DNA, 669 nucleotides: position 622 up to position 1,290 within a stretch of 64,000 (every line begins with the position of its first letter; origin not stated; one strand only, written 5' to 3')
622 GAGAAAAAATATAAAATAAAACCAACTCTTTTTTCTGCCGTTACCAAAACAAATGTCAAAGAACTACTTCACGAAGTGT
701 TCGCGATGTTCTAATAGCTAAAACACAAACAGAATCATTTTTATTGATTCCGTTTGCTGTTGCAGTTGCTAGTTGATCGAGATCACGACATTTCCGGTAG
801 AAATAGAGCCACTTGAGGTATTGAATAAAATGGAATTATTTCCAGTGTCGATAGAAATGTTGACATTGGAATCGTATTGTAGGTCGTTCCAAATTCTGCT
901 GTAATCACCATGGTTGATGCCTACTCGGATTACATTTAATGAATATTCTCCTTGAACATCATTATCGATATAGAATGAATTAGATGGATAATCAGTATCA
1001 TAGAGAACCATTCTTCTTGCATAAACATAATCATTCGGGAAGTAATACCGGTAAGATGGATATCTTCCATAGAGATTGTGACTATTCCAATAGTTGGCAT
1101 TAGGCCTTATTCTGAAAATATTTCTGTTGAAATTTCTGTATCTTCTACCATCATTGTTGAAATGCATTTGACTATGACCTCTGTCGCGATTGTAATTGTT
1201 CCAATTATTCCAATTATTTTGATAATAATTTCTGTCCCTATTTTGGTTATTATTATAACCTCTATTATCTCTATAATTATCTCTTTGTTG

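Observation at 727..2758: Tandem duplicated cassette: terminator, secreted low-complexity protein with shared C-terminal domain, and a conserved upstream motif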

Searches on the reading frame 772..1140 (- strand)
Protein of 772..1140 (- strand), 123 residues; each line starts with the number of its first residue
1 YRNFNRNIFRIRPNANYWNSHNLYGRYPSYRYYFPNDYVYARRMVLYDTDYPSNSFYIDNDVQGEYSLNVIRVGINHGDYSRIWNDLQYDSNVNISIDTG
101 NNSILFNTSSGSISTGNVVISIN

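Call 15: find_homologous_proteins(query=A3, max_evalue=0.01)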
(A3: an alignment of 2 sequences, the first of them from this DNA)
Query A3 (2 sequences) (121 aa, profile of the alignment): 1 proteins with E <= 0.01 among 24 candidates.
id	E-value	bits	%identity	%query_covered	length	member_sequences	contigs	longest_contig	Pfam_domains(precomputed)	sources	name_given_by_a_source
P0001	7.2e-66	238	50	98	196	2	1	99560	-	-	-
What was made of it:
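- Tried and rejected: The k-mer-indexed homology search with the A+B profile found only B itself (call 15).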

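Call 20: find_encoding_contigs(protein=P0001, flank=10000)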
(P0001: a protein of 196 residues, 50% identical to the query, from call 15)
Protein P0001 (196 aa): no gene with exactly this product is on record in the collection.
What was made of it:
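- Tried and rejected: find_encoding_contigs could not find B's own contig (call 20).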

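Call 24: search_protein_representatives(alignment_id=A3)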
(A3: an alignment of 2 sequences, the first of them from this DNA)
Query: 2 sequences, 123 profile positions. Proteins with E-value up to 0.001 (for the whole library): 36; up to 1e-10: 15; up to 1e-30: 2. The best 36 are listed.
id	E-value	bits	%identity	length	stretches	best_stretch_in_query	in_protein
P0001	2.3e-66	237.8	-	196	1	1-123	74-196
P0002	7.8e-63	226.4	-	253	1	2-123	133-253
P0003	1.3e-19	86.7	-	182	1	8-122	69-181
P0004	4.7e-19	85.0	-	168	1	3-122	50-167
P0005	8.3e-17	77.7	-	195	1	8-123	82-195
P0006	6.7e-16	74.8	-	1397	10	47-101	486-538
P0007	7.6e-15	71.4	-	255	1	10-122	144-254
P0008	4.1e-13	65.8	-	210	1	9-123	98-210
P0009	7.3e-13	65.0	-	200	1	8-122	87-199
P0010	1.3e-12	64.1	-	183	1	5-122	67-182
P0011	1.2e-11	61.1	-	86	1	38-123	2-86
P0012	1.7e-11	60.6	-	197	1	5-122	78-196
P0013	2.8e-11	59.8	-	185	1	19-122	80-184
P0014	3.8e-11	59.4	-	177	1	10-121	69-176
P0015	7.4e-11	58.5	-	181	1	19-122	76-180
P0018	1.4e-09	54.4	-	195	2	23-121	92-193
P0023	5.2e-06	42.8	-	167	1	23-122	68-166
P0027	2.4e-05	40.7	-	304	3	33-122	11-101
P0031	7.7e-05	39.1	-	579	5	58-119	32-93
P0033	2.0e-04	37.7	-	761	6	22-55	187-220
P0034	2.2e-04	37.6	-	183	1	35-122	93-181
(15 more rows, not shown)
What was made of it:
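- On The SP-LCR-CTD family defined here (no functional annotation in any source): That profile was built from A and B themselves (call 24).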

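Call 27: search_protein_families(library=pfam, proteins=[P0006, P0027, P0031, P0033, P0003, P0005, P0007, P0011], max_evalue=0.1)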
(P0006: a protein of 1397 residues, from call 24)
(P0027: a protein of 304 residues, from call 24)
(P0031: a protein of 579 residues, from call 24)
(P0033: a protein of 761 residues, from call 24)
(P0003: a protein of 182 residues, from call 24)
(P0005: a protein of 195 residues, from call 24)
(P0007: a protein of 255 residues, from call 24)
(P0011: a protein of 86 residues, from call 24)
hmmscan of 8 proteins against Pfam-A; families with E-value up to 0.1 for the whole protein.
P0006 (1397 aa): 10 families
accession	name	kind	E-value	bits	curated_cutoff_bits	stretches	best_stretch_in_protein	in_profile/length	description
PF15384.11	PAXX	-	7.8e-23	81.5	25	0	961-1045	25-109/194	PAXX, PAralog of XRCC4 and XLF, also called C9orf142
PF22479.2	Pam3_gp18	-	1.5e-16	61.1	24.2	0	422-451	13-42/101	Cyanophage baseplate Pam3 plug gp18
PF19078.6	Big_12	-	1.5e-16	61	27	1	180-271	1-99/102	Bacterial Ig-like domain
PF01938.26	TRAM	-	7e-13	48.7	21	0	418-450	2-35/61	TRAM domain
PF17516.8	ProQ_C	-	4.2e-11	42.5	23.3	0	523-544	4-25/51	ProQ C-terminal domain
PF18140.6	PCC_BT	-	1.7e-09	38.3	23.5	0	508-576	11-76/126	Propionyl-coenzyme A carboxylase BT domain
PF08922.17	DUF1905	-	1.2e-08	35.4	24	0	317-339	36-58/81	Domain of unknown function (DUF1905)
PF21193.3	NMD_SH3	-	1.3e-07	32.2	27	0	621-642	24-45/49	NMD3 SH3 domain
PF23424.1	DUF7112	-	3.8e-05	24.5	27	0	290-340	15-67/140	Family of unknown function (DUF7112)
PF18051.6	RPN1_C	-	0.068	13.7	26.1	0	614-625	2-13/54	26S proteasome non-ATPase regulatory subunit RPN1 C-terminal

P0027 (304 aa): 0 families

P0031 (579 aa): 0 families

P0033 (761 aa): 4 families
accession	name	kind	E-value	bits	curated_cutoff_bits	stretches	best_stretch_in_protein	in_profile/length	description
PF08940.17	DUF1918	-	1.7e-07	31.2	24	0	145-164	25-44/58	Domain of unknown function (DUF1918)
PF00741.23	Gas_vesicle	-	0.00011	22.7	25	0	534-545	8-19/39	Gas vesicle protein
PF17672.6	FIMP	-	0.00093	19.6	25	0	137-153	69-85/130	Fertilisation-influencing membrane protein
PF00677.23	Lum_binding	-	0.056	13.9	27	0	668-693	38-63/86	Lumazine binding domain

P0003 (182 aa): 0 families

P0005 (195 aa): 0 families

P0007 (255 aa): 1 family
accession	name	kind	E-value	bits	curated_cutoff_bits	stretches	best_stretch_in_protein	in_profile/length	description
PF23503.1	Microp_apicomplexa_5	-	0.093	13.9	27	0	8-64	2-56/90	Apicomplexa small protein domain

P0011 (86 aa): 0 families

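Call 30: find_homologous_proteins(query=A4, max_evalue=0.001)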
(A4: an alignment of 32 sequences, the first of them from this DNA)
Query A4 (32 sequences) (118 aa, profile of the alignment): 14 proteins with E <= 0.001 among 476 candidates.
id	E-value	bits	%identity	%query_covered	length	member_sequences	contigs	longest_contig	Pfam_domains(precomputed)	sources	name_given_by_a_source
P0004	2.4e-38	149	37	99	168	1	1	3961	-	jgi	jgi:hypothetical protein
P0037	3.3e-36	142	41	95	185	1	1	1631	-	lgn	-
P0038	2.2e-34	136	34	99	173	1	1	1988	-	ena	-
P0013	3.3e-33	132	32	92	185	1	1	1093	-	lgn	-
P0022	7.1e-33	131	30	96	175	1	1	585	-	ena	-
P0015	1.3e-32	130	37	85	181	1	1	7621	-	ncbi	-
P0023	2.1e-32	129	35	58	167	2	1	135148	-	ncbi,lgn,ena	ncbi:MAG: hypothetical protein WC107_03455 [Patescibacteria group bacterium]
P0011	6.8e-32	128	47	72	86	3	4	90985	-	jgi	-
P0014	5.2e-31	125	39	82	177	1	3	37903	-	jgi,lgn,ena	-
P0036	2.3e-29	120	33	70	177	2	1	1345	-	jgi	-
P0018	2.5e-29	119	34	85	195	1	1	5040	-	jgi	jgi:hypothetical protein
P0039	2.8e-29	119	40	73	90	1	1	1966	-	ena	-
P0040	3.2e-29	119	38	78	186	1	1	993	-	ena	-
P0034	3.4e-29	119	29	71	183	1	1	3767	-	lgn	-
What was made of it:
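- The only named one is a Patescibacteria MAG hypothetical protein (call 30).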

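Call 31: find_encoding_contigs(protein=P0023, flank=6000, max_places=3)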
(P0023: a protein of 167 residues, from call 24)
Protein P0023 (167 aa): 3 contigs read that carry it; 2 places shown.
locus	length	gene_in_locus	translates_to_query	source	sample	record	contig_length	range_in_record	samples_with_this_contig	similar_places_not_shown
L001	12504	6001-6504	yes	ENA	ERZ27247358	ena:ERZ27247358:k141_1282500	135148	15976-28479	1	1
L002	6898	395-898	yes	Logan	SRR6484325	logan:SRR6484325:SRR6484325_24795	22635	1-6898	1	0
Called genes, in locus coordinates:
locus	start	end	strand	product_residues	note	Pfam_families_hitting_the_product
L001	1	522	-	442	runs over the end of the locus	PF07690:MFS_1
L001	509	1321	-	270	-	PF00899:ThiF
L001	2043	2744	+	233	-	-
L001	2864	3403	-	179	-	PF01272:GreA_GreB (weak)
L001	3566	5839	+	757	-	PF00133:tRNA-synt_1, PF09334:tRNA-synt_1g, PF13603:tRNA-synt_1_2 (faint), PF09334:tRNA-synt_1g, PF00133:tRNA-synt_1, PF08264:Anticodon_1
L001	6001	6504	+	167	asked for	-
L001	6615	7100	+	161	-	PF05974:DUF892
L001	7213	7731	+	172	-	-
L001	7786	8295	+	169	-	-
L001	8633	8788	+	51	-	PF18930:DUF5679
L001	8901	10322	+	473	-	PF13727:CoA_binding_3, PF02397:Bac_transf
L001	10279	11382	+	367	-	PF13439:Glyco_transf_4, PF00534:Glycos_transf_1, PF13692:Glyco_trans_1_4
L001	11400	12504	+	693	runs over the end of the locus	PF13196:DUF4012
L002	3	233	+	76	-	?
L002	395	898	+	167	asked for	-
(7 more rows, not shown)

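Call 32: find_encoding_contigs(protein=P0011, flank=6000, max_places=3)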
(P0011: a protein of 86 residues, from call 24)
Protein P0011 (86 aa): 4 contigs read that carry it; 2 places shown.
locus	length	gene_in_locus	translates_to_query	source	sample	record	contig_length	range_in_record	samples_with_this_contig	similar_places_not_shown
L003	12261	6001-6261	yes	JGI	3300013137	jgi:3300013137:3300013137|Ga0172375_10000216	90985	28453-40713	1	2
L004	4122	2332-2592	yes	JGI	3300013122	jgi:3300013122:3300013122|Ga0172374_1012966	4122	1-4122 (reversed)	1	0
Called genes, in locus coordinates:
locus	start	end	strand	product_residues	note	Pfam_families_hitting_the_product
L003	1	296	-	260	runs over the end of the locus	PF02369:Big_1 (faint)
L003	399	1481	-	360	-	-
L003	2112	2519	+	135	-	-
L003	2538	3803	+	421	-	PF13509:S1_2 (faint), PF24685:OB_RRP5_4th (faint), PF21710:Spt6_S1 (faint), PF00575:S1, PF23459:S1_RRP5 (weak)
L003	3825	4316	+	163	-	PF13483:Lactamase_B_3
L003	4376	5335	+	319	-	PF01368:DHH, PF02272:DHHA1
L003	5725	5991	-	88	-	-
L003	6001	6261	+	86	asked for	-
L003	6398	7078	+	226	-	PF00072:Response_reg, PF00486:Trans_reg_C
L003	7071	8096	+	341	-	PF00512:HisKA, PF02518:HATPase_c, PF13589:HATPase_c_3 (faint)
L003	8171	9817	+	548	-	PF05977:MFS_3 (weak), PF07690:MFS_1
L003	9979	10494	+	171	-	PF18914:DUF5666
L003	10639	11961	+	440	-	PF12704:MacB_PCD, PF02687:FtsX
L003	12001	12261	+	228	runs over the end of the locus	PF00005:ABC_tran, PF02463:SMC_N (faint), PF13304:AAA_21 (faint)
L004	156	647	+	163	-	PF13483:Lactamase_B_3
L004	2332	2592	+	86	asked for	-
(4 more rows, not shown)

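Call 33: find_encoding_contigs(protein=P0014, flank=6000, max_places=3)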
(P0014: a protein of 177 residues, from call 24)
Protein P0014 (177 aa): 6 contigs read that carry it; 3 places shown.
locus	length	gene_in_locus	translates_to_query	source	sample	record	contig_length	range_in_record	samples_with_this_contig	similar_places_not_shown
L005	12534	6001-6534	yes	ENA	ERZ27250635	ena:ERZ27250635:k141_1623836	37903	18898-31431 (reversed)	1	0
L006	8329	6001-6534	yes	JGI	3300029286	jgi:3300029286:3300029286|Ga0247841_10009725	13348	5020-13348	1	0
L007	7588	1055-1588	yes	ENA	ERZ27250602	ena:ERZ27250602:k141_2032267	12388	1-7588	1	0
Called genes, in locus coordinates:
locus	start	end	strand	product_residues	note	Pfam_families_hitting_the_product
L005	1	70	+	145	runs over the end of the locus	PF12647:RNHCP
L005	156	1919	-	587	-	PF03485:Arg_tRNA_synt_N, PF00750:tRNA-synt_1d, PF05746:DALR_1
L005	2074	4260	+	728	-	PF00133:tRNA-synt_1, PF09334:tRNA-synt_1g, PF00133:tRNA-synt_1, PF08264:Anticodon_1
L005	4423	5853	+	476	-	PF00587:tRNA-synt_2b, PF03129:HGTP_anticodon, PF09180:ProRS-C_1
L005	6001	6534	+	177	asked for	-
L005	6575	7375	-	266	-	PF06182:ABC2_membrane_6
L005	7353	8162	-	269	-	PF06182:ABC2_membrane_6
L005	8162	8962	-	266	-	PF06182:ABC2_membrane_6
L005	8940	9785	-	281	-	PF06182:ABC2_membrane_6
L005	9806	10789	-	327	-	PF00005:ABC_tran, PF13304:AAA_21 (weak)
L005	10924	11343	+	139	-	-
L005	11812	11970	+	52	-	PF18930:DUF5679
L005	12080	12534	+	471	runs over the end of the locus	PF13727:CoA_binding_3, PF02397:Bac_transf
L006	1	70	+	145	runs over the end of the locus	PF12647:RNHCP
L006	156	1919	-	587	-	PF03485:Arg_tRNA_synt_N, PF00750:tRNA-synt_1d, PF05746:DALR_1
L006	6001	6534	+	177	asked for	-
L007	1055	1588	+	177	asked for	-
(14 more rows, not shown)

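Call 37: find_related_loci(query=A5, collection=genome_contigs, flank=4000)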
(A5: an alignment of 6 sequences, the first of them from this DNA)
Query A5 (118 aa) in genome_contigs; peptide patterns used: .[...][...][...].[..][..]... (x = any residue, [..] = any of these).
15 stretches matched a pattern, but none encodes a relative of the query by tblastn (E <= 1e-3).
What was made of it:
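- Tried and rejected: genome_contigs with the family pattern found no relative (call 37).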

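Call 40: search_solved_structures(query=A4, max_evalue=10, show_alignments=2)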
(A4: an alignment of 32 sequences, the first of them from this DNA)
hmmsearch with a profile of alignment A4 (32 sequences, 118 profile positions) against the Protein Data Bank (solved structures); distinct sequences matched with E-value up to 10: 4.
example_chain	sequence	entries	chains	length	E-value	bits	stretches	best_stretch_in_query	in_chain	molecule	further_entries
3cd1_A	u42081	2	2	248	0.19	15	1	18-115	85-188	Green fluorescent protein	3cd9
3cb9_A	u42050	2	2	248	0.21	14.8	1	18-115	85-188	Green fluorescent protein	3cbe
6l02_A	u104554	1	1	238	0.38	14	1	18-115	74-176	Yellow fluorescent protein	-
9c49_A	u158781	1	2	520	1.2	12.4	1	83-116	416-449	Phosphatidylinositol-3,4,5-trisphosphate 3-phosphatase TPTE2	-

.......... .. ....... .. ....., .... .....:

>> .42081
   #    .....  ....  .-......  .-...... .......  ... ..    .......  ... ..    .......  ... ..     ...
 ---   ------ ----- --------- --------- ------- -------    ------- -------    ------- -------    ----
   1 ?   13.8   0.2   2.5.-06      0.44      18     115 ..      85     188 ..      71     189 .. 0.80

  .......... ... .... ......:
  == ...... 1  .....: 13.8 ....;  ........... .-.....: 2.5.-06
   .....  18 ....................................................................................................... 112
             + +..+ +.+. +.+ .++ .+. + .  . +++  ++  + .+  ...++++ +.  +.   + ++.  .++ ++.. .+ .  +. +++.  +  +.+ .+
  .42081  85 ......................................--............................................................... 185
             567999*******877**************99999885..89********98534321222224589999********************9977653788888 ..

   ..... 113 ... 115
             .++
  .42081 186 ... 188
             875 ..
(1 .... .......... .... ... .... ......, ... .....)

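Call 42: find_related_loci(query=A5, collection=metagenome_contigs, flank=3000)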
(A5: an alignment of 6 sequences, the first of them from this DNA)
Query A5 (118 aa) in metagenome_contigs; peptide patterns used: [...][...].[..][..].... (x = any residue, [..] = any of these).
148 stretches matched a pattern; 2 encode a relative of the query (tblastn E <= 1e-3); 2 distinct loci.
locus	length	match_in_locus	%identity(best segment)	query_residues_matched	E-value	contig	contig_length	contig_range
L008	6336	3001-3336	40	6-117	5e-22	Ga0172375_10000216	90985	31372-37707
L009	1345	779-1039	33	35-117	6e-12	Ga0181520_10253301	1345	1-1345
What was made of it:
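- Tried and rejected: The metagenome scan added only 2 loci (call 42).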

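Call 55: search_protein_families(library=ncbifam, proteins=[P0027, P0031, P0005, P0023, P0037], max_evalue=1)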
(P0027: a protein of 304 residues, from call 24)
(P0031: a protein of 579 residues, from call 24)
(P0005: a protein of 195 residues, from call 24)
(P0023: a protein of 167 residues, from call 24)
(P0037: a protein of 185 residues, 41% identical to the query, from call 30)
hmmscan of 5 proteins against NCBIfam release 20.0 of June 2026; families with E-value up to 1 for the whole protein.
P0027 (304 aa): 1 family
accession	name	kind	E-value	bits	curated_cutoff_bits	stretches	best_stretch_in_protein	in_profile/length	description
TIGR00409.1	proS_fam_II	equivalog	0.5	9.2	306.7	1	203-277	343-403/568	proline--tRNA ligase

P0031 (579 aa): 0 families

P0005 (195 aa): 1 family
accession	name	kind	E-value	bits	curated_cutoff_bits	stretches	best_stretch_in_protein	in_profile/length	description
NF010444.1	PRK13870.1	equivalog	0.21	11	250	1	149-194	99-143/234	autoinducer-binding transcriptional regulator TraR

P0023 (167 aa): 2 families
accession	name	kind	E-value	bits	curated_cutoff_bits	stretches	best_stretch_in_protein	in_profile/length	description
NF041692.1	Shig_StxB_2f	exception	0.0064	16.8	201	1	1-42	1-40/87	Shiga toxin Stx2f subunit B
NF005546.0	PRK07208.1-2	equivalog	0.031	12.9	418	1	61-147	120-207/527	hypothetical protein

P0037 (185 aa): 0 families

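Call 56: search_solved_structures(query=P0031, max_evalue=1)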
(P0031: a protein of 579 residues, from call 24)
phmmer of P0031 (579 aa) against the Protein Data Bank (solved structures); distinct sequences matched with E-value up to 1: 0.
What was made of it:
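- Tried and rejected: PDB sequence searches gave only chance GFP matches at E about 0.2 (calls 40, 56).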

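Call 74: list_cluster_members(proteins=[P0003, P0005, P0007, P0008, P0009, P0010, P0012, P0015, P0027, P0031])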
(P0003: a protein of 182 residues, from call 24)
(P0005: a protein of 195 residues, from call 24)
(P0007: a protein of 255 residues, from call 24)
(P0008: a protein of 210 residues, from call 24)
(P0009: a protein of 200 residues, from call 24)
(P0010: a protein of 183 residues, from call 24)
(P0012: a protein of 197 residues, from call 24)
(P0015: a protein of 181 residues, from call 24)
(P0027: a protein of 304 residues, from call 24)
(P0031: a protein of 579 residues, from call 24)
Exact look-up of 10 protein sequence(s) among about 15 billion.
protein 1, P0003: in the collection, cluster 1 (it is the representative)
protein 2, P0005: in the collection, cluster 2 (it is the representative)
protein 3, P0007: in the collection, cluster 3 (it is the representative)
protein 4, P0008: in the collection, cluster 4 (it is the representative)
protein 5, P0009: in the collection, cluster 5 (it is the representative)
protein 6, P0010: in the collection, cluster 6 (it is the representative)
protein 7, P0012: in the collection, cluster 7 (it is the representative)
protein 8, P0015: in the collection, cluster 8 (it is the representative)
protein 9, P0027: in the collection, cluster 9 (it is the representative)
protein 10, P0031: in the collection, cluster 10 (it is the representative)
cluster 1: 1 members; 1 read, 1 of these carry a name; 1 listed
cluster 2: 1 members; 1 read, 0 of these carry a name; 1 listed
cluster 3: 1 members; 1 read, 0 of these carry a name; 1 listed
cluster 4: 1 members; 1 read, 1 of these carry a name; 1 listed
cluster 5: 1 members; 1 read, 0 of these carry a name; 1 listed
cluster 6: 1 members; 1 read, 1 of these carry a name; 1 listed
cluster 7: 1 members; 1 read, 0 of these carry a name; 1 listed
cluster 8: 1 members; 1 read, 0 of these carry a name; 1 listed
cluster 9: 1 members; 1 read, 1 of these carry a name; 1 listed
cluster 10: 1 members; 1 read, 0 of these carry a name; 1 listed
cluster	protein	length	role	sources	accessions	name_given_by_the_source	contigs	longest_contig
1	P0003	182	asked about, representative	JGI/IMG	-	hypothetical protein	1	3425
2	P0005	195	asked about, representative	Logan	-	-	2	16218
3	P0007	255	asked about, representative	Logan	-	-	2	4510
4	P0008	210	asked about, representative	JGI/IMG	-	hypothetical protein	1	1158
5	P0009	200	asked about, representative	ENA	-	-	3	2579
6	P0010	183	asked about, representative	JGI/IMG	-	hypothetical protein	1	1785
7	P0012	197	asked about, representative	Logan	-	-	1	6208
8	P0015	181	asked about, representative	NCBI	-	-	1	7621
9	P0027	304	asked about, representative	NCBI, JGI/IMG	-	hypothetical protein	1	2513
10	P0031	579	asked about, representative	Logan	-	-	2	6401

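Call 75: predict_structure(alignment_id=A4)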
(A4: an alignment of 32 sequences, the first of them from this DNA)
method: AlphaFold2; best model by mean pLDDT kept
length: 118 residues; sequences in the alignment: 32
mean_pLDDT: 84.0   pTM: 0.71
mean pLDDT of the five models: 84.0, 76.6, 70.9, 67.7, 62.2
residues with pLDDT >= 90: 33; 70-90: 74; 50-70: 11; < 50: 0
segments of 3 or more residues with pLDDT < 50: none
pLDDT, mean of each block of 10 residues (from residue 1): 81 91 88 87 94 78 86 88 71 82 77 84
secondary structure, 60 per line:
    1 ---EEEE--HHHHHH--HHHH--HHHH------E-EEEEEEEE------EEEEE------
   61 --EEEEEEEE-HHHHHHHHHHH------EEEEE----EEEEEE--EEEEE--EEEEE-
elements in order: E4-7 H10-15 H18-21 H24-27 E36-43 E50-54 E63-70 H72-82 E89-93 E98-103 E106-110 E113-117
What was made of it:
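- The domain-only model has pLDDT 84 and pTM 0.71 (call 75). The domain model is confident (call 75).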

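Call 78: fold_search(model_id=the predicted structure, library=pdb)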
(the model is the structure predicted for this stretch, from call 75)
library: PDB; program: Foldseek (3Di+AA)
matches with E <= 10: 221; with E <= 0.001: 0
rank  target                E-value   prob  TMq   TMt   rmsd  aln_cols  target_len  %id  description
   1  8q2d_B                3.5e-01  0.03  0.14  0.12  15.7       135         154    6  Crystal structure of the E. coli PqiC Lipoprotein residues 17-187 (released 2023-09-20)
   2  8q2d_A                4.2e-01  0.03  0.15  0.12  15.5       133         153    7  Crystal structure of the E. coli PqiC Lipoprotein residues 17-187 (released 2023-09-20)
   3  2ot9                  4.5e-01  0.21  0.26  0.19   6.0        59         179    7  Crystal structure of YaeQ protein from Pseudomonas syringae (released 2007-03-13)
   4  7f0o_A                5.4e-01  0.04  0.17  0.15  11.9       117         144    8  Crystal structure of selenomethionine-labeled isomerase NsrQ (released 2022-04-20)
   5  6osx                  5.4e-01  0.02  0.13  0.11  15.8       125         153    6  Crystal structure of uncharacterized protein ECL_02694 (released 2019-05-15)
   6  9y1l_A                7.9e-01  0.06  0.21  0.17  13.9       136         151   12  Crystal Structure of Putative Restriction Endonuclease Domain-Containing Protein from Leptospirillum ferriphilum YSK (released 2025-09-10)
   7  3d37_A                9.5e-01  0.07  0.24  0.11  16.8       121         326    3  The crystal structure of the tail protein from Neisseria meningitidis MC58 (released 2008-07-08)
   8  7tcb_D                1.1e+00  0.30  0.30  0.22   4.0        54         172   17  Crystal Structure of the YaeQ Family Protein VPA0551 from Vibrio parahaemolyticus (released 2022-01-05)
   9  2g3w_A                1.2e+00  0.38  0.33  0.23   4.5        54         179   11  The Crystal Structure of YaeQ Protein from Xanthomonas axonopodis pv. citri (released 2007-02-27)
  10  9y1l_B                1.3e+00  0.03  0.17  0.14  13.8       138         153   12  Crystal Structure of Putative Restriction Endonuclease Domain-Containing Protein from Leptospirillum ferriphilum YSK (released 2025-09-10)
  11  9lrq_A                1.3e+00  0.02  0.15  0.06  19.4       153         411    8  Indole monooxygenase from Acinetobacter baumannii (released 2025-12-10)
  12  7tcb_C                1.4e+00  0.28  0.30  0.22   3.8        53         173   17  Crystal Structure of the YaeQ Family Protein VPA0551 from Vibrio parahaemolyticus (released 2022-01-05)
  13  5h0t_A                1.5e+00  0.09  0.29  0.16  12.6        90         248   16  Crystal structure of proliferating cell nuclear antigen from Leishmania donovani at 2.73 Angstrom resolution (released 2016-11-30)
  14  7f0z_B                1.5e+00  0.02  0.16  0.14  12.2       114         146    8  Crystal structure of NsrQ W31A (released 2022-04-20)
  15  4gfa_A                1.6e+00  0.08  0.21  0.16  11.6        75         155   17  N-terminal coiled-coil dimer of C.elegans SAS-6, crystal form A (released 2013-06-19)
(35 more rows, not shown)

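Call 85: find_encoding_contigs(protein=P0015, flank=5000, max_places=2)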
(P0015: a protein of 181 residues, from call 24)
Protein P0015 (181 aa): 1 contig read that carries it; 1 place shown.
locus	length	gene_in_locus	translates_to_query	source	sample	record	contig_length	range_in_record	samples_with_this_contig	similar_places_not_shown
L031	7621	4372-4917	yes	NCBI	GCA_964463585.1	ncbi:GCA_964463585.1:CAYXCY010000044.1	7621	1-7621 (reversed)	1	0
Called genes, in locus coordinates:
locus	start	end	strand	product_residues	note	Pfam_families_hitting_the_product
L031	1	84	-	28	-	?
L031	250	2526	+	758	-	PF00133:tRNA-synt_1, PF09334:tRNA-synt_1g, PF13603:tRNA-synt_1_2, PF08264:Anticodon_1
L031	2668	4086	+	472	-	PF00587:tRNA-synt_2b, PF03129:HGTP_anticodon, PF09180:ProRS-C_1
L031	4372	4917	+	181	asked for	-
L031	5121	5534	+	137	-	PF10263:SprT-like (faint)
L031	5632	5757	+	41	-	-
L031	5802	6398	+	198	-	PF13517:FG-GAP_3 (faint)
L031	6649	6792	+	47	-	PF18930:DUF5679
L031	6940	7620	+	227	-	?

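Call 86: find_encoding_contigs(protein=P0018, flank=5000, max_places=2)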
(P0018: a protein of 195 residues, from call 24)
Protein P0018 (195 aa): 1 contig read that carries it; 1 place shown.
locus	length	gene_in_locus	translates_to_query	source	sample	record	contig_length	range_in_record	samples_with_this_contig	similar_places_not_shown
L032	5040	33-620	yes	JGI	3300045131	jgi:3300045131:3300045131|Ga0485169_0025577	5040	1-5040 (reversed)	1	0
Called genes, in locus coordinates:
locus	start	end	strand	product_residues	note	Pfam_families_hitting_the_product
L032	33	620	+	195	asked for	-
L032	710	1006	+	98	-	PF01035:DNA_binding_1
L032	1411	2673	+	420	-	PF12704:MacB_PCD, PF02687:FtsX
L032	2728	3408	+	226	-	PF00005:ABC_tran, PF13304:AAA_21 (faint), PF02463:SMC_N (weak)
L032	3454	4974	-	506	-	PF02366:PMT, PF16192:PMT_4TMC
